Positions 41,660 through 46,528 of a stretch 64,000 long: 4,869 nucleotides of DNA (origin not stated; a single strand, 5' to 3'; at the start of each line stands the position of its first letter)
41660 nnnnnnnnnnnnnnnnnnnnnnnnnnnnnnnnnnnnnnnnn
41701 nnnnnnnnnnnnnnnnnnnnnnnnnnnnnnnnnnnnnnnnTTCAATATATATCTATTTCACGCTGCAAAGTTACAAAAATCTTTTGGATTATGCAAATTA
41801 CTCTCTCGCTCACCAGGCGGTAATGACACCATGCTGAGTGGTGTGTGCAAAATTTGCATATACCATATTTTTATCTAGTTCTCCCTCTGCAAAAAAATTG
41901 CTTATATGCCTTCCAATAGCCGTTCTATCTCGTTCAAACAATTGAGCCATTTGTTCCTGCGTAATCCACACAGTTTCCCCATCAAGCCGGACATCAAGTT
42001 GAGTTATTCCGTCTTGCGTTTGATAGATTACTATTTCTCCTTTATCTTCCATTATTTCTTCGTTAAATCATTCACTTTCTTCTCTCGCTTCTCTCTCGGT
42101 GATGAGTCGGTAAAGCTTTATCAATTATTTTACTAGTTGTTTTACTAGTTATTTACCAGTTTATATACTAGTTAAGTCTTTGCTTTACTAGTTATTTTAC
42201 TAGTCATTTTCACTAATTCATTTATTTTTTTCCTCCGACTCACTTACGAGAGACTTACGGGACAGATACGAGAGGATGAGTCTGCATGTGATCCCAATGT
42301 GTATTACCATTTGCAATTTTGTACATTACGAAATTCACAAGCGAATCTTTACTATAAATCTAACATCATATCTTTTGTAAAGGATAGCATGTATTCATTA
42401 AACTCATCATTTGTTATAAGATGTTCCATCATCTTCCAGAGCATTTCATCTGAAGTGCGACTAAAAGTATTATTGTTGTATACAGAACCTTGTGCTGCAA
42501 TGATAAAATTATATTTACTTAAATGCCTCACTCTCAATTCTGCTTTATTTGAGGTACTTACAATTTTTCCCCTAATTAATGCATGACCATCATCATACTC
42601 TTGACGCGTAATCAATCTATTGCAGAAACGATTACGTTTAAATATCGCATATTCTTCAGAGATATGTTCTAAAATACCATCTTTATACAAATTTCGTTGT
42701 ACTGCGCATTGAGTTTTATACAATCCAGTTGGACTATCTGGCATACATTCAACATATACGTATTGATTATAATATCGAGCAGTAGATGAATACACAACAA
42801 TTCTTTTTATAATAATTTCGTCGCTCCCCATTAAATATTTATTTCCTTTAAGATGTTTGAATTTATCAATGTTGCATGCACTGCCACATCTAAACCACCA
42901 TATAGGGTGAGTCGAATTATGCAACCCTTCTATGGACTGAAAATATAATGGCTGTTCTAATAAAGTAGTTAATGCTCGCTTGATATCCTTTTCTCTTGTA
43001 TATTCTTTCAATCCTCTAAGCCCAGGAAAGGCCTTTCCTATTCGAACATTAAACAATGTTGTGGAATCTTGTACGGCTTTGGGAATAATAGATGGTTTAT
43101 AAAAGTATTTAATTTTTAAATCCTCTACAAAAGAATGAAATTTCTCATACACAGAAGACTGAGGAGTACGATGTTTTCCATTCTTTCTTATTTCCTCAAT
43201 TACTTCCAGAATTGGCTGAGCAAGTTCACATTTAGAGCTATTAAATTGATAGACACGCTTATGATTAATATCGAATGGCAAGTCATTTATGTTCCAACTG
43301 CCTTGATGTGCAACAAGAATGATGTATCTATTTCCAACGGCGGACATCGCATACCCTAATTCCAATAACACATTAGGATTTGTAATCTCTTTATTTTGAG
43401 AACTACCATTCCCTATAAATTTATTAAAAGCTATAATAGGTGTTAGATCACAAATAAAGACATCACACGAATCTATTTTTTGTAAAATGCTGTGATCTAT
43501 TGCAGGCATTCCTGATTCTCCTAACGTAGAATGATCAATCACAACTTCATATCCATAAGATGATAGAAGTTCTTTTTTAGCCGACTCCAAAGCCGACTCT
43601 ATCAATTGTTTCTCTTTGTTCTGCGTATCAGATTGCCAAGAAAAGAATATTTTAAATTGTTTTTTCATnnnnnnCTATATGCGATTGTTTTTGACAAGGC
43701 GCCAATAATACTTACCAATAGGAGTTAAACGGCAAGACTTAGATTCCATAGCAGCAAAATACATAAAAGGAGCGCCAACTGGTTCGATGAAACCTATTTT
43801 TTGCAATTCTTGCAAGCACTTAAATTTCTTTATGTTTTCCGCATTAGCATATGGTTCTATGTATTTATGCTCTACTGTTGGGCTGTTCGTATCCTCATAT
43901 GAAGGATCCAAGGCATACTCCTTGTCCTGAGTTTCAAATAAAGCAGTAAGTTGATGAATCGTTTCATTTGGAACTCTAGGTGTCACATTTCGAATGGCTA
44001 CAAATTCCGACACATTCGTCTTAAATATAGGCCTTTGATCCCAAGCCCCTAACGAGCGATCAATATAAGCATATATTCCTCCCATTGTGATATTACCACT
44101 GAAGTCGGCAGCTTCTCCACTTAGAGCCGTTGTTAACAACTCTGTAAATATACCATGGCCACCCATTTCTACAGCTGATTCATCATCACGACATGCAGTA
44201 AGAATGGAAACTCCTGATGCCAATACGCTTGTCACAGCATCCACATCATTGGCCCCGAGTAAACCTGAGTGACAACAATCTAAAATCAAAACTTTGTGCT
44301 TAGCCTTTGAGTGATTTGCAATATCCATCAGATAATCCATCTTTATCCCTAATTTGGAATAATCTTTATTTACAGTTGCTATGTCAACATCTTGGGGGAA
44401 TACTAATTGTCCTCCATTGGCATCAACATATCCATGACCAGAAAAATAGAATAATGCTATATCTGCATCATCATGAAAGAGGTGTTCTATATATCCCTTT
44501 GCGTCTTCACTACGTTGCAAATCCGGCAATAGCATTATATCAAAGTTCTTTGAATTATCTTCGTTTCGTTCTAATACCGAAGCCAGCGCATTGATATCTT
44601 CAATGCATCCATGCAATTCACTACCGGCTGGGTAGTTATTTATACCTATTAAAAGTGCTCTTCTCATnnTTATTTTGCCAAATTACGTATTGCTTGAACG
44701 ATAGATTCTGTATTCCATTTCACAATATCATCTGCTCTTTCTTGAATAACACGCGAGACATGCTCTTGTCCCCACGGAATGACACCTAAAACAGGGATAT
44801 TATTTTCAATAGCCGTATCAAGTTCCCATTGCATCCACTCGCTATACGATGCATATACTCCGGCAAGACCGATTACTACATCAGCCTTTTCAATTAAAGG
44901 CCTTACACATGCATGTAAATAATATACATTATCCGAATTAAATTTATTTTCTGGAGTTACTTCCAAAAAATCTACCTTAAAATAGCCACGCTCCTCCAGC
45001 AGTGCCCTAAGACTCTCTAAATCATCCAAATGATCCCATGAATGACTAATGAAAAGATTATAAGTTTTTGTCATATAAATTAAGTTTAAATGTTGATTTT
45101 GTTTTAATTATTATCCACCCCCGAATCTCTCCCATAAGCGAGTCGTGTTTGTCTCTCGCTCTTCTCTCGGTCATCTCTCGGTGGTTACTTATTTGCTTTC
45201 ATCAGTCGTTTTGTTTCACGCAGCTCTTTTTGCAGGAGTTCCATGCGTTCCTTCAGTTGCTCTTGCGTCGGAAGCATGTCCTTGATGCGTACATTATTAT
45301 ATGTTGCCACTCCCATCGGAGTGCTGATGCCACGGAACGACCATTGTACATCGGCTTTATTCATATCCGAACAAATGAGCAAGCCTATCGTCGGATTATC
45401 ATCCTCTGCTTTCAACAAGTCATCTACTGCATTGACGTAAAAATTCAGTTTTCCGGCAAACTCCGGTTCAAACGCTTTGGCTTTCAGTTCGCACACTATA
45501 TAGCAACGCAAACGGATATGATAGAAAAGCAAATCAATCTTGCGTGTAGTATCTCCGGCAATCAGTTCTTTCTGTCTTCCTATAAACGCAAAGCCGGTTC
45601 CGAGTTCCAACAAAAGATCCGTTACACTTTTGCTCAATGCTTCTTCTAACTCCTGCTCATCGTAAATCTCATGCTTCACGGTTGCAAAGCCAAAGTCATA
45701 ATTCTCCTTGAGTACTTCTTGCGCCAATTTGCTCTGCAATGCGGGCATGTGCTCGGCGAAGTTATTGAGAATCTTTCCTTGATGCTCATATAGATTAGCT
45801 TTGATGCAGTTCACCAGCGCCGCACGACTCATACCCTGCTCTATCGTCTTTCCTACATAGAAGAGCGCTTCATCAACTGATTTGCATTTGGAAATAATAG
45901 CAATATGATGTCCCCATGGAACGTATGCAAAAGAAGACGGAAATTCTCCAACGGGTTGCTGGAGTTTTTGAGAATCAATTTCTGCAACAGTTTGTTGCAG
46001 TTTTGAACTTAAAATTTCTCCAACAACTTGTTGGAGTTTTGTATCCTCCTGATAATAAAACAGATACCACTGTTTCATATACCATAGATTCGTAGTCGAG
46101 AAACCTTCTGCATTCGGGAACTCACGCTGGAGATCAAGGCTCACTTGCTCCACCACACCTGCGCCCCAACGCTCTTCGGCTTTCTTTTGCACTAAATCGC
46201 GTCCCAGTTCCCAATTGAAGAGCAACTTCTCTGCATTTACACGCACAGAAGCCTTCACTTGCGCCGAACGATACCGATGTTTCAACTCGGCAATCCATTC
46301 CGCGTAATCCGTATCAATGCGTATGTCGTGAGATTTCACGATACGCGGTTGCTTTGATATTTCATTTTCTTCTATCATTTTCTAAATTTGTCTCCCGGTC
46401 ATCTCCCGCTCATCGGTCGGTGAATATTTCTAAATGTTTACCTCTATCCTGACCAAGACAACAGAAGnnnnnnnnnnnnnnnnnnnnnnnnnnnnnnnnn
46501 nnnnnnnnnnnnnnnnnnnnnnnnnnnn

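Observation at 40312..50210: ~9.7-kb accessory island splits a WbqC / DegT-aminotransferase pair and is bracketed by ~110-bp direct octamer-periodic repeats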

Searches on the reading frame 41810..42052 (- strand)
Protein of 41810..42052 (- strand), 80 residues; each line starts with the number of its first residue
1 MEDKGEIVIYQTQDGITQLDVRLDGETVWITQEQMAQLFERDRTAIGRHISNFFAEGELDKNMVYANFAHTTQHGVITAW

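Call 8: search_protein_families(library=pfam, proteins=[window:41810-42052:-], max_evalue=0.01)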
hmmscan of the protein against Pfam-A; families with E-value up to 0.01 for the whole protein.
window:41810-42052:- (80 aa): 0 families

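Call 26: search_protein_families(library=padloc, proteins=[window:41810-42052:-], max_evalue=0.001)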
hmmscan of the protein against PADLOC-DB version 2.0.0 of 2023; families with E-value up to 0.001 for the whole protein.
window:41810-42052:- (80 aa): 38 families (the best 25 are shown)
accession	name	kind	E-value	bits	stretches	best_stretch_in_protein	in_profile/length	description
PDLC04861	PDC-S05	-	2.9e-30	102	1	1-75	1-75/83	-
PDLC04883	PDC-S05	-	8.5e-30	100.7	1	3-75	3-74/87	-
PDLC04881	PDC-S05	-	1.5e-29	99.7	1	1-74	1-74/82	-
PDLC04884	PDC-S05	-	2.6e-28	95.8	1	5-77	3-75/85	-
PDLC04858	PDC-S05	-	1.3e-27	94.2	1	1-76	1-76/138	-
PDLC04843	PDC-S05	-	6.7e-27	92.5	1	3-75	4-76/330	-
PDLC04965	PDC-S23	-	1.2e-26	91.9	1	1-75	1-75/327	-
PDLC04854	PDC-S05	-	4.9e-25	86.4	1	1-75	1-74/212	-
PDLC04872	PDC-S05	-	1.3e-24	84.7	1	1-75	1-75/152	-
PDLC04964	PDC-S23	-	1.5e-24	84.8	1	5-75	4-74/331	-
PDLC04867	PDC-S05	-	1.8e-24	83.9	1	2-77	3-78/93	-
PDLC04879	PDC-S05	-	2.1e-24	84.5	1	1-75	1-74/285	-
PDLC04874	PDC-S05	-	1.4e-23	81.3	1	3-75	3-74/165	-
PDLC04870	PDC-S05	-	1.8e-23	81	1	3-75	7-79/214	-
PDLC04853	PDC-S05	-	6.6e-23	79.4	1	1-75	1-76/336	-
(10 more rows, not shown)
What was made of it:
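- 41810..42052 (-): RhuM N-terminal fragment (80 aa), truncated at the left edge of the next cassette. PADLOC PDC-S05, 2.9e-30 over profile positions 1-75 (call 26).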

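Call 27: search_protein_families(library=ncbifam, proteins=[window:41810-42052:-], max_evalue=0.001)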
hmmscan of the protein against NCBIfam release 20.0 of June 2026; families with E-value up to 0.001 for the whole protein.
window:41810-42052:- (80 aa): 0 families

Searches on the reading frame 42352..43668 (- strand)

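Call 8: search_protein_families(library=pfam, proteins=[window:42352-43668:-], max_evalue=0.01)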
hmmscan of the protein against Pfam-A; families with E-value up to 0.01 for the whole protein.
window:42352-43668:- (438 aa): 1 family
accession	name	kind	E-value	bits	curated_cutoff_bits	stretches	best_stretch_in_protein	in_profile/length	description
PF10137.14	CAP12-PCTIR_TIR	-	1.4e-05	25.5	24.7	1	29-130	14-109/119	CAP12/Pycsar effector protein, TIR domain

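Call 26: search_protein_families(library=padloc, proteins=[window:42352-43668:-], max_evalue=0.001)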
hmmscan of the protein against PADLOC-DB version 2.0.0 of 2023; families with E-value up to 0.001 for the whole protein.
window:42352-43668:- (438 aa): 0 families

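Call 27: search_protein_families(library=ncbifam, proteins=[window:42352-43668:-], max_evalue=0.001)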
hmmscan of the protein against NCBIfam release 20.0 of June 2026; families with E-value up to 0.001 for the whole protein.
window:42352-43668:- (438 aa): 0 families

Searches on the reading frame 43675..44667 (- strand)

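Call 8: search_protein_families(library=pfam, proteins=[window:43675-44667:-], max_evalue=0.01)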
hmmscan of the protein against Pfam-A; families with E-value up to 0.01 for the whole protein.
window:43675-44667:- (330 aa): 1 family
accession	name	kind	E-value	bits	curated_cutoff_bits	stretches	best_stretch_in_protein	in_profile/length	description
PF00656.27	Peptidase_C14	-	1.3e-17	64.8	21.4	1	2-186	2-195/233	Caspase domain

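Call 26: search_protein_families(library=padloc, proteins=[window:43675-44667:-], max_evalue=0.001)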
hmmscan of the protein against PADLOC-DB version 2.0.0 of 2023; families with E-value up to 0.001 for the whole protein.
window:43675-44667:- (330 aa): 1 family
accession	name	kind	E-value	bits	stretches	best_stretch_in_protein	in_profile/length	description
PDLC02987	caspase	-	3.5e-23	80.5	1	4-186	5-167/453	-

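Call 27: search_protein_families(library=ncbifam, proteins=[window:43675-44667:-], max_evalue=0.001)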
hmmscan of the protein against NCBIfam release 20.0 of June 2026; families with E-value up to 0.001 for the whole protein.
window:43675-44667:- (330 aa): 1 family
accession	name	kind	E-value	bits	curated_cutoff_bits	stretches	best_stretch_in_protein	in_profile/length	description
NF047832.1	caspase_w_EACC1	subfamily_domain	1.1e-30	106.7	140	1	2-206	1-208/211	caspase, EACC1-associated type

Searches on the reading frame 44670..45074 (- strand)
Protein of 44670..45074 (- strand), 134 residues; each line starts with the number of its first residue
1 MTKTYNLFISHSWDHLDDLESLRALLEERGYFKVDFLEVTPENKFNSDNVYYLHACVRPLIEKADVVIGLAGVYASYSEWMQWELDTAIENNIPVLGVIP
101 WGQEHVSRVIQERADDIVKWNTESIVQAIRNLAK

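Call 8: search_protein_families(library=pfam, proteins=[window:44670-45074:-], max_evalue=0.01)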
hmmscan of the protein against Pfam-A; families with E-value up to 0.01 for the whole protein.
window:44670-45074:- (134 aa): 3 families
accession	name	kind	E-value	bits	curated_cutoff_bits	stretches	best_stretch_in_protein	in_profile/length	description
PF08937.16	ThsB_TIR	-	3.4e-10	40.7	21.2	1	8-104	1-99/100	Thoeris protein ThsB, TIR-like domain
PF13676.11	TIR_2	-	0.00075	20.4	28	1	8-94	2-85/122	TIR domain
PF19189.6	Mtf2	-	0.0098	16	27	0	2-28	111-137/195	Mtf2 family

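Call 26: search_protein_families(library=padloc, proteins=[window:44670-45074:-], max_evalue=0.001)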
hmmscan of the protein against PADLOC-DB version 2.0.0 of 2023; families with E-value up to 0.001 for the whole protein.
window:44670-45074:- (134 aa): 4 families
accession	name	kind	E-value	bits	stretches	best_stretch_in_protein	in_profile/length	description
PDLC00418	ThsB1|ThsB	-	5.6e-15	53.5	1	1-131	1-133/155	TIR-like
PDLC00422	ThsB1|ThsB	-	1.7e-05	22.4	1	3-86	39-124/194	TIR-like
PDLC00423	ThsB1|ThsB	-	2.9e-05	21.8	1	5-87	36-116/190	TIR-like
PDLC00419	ThsB1|ThsB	-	0.00086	17.2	1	6-88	29-108/165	TIR-like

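Call 27: search_protein_families(library=ncbifam, proteins=[window:44670-45074:-], max_evalue=0.001)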
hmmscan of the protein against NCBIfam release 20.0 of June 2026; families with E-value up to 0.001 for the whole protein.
window:44670-45074:- (134 aa): 0 families

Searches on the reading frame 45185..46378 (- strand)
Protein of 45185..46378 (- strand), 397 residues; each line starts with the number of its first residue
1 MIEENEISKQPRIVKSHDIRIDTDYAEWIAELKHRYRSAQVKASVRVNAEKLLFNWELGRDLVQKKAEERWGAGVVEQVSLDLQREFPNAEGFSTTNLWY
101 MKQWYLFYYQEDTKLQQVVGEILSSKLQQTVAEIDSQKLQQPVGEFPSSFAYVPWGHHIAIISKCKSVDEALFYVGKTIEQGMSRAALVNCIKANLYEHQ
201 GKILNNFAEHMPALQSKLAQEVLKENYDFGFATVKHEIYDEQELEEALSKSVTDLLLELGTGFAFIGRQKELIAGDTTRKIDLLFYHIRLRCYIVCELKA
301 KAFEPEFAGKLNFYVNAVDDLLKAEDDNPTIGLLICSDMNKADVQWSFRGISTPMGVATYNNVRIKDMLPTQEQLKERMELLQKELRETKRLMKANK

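Call 8: search_protein_families(library=pfam, proteins=[window:45185-46378:-], max_evalue=0.01)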
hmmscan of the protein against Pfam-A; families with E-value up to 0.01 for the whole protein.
window:45185-46378:- (397 aa): 2 families
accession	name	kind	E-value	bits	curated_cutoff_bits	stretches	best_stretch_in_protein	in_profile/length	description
PF06250.17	YhcG_C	-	3.3e-51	173.7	32.5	1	220-372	1-151/157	YhcG PDDEXK nuclease domain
PF17761.7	DUF1016_N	-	3.7e-34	118.2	32.8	1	31-198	1-136/137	DUF1016 N-terminal domain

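Call 26: search_protein_families(library=padloc, proteins=[window:45185-46378:-], max_evalue=0.001)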
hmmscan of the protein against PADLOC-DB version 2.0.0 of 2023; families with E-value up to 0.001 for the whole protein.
window:45185-46378:- (397 aa): 27 families (the best 25 are shown)
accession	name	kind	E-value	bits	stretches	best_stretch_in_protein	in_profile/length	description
PDLC04810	PDC-S02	-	1.8e-127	423.4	1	18-380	4-351/355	-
PDLC04795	PDC-S02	-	8.1e-121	401.5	1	20-380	19-351/357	-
PDLC04831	PDC-S02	-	1.3e-107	358.3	1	20-382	6-340/346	-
PDLC04826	PDC-S02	-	1.2e-75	251.9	1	20-264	6-217/222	-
PDLC04803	PDC-S02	-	2.6e-75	251.5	1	90-388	7-263/269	-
PDLC04807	PDC-S02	-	1.6e-64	216.4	1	22-390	10-346/351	-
PDLC04813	PDC-S02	-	1e-54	183.1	1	218-380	3-169/175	-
PDLC04822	PDC-S02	-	1.4e-48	164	1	26-344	11-292/294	-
PDLC04811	PDC-S02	-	1.1e-42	143.8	2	22-139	9-125/172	-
PDLC04800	PDC-S02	-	9.8e-42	140.3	1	19-171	5-125/129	-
PDLC04827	PDC-S02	-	3.5e-41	139.3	1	22-276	7-231/234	-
PDLC04804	PDC-S02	-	1.8e-38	130.2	2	21-125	7-111/203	-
PDLC04798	PDC-S02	-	5.1e-32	109.8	1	218-361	46-188/222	-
PDLC04820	PDC-S02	-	6.2e-29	99.1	2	154-376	125-313/332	-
PDLC01464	PD_DExK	-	2e-25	87.6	2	157-297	3-126/126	"CAS-I,CAS-II,CAS-III,CAS-IV,CAS-V,CAS-VI; associated"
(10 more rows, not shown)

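Call 27: search_protein_families(library=ncbifam, proteins=[window:45185-46378:-], max_evalue=0.001)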
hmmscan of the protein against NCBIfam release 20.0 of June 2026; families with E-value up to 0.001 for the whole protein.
window:45185-46378:- (397 aa): 1 family
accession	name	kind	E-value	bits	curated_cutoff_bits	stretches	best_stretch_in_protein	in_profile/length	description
TIGR01759.1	MalateDH-SF1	subfamily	0.00022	20.4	345.65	0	164-209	76-120/327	malate dehydrogenase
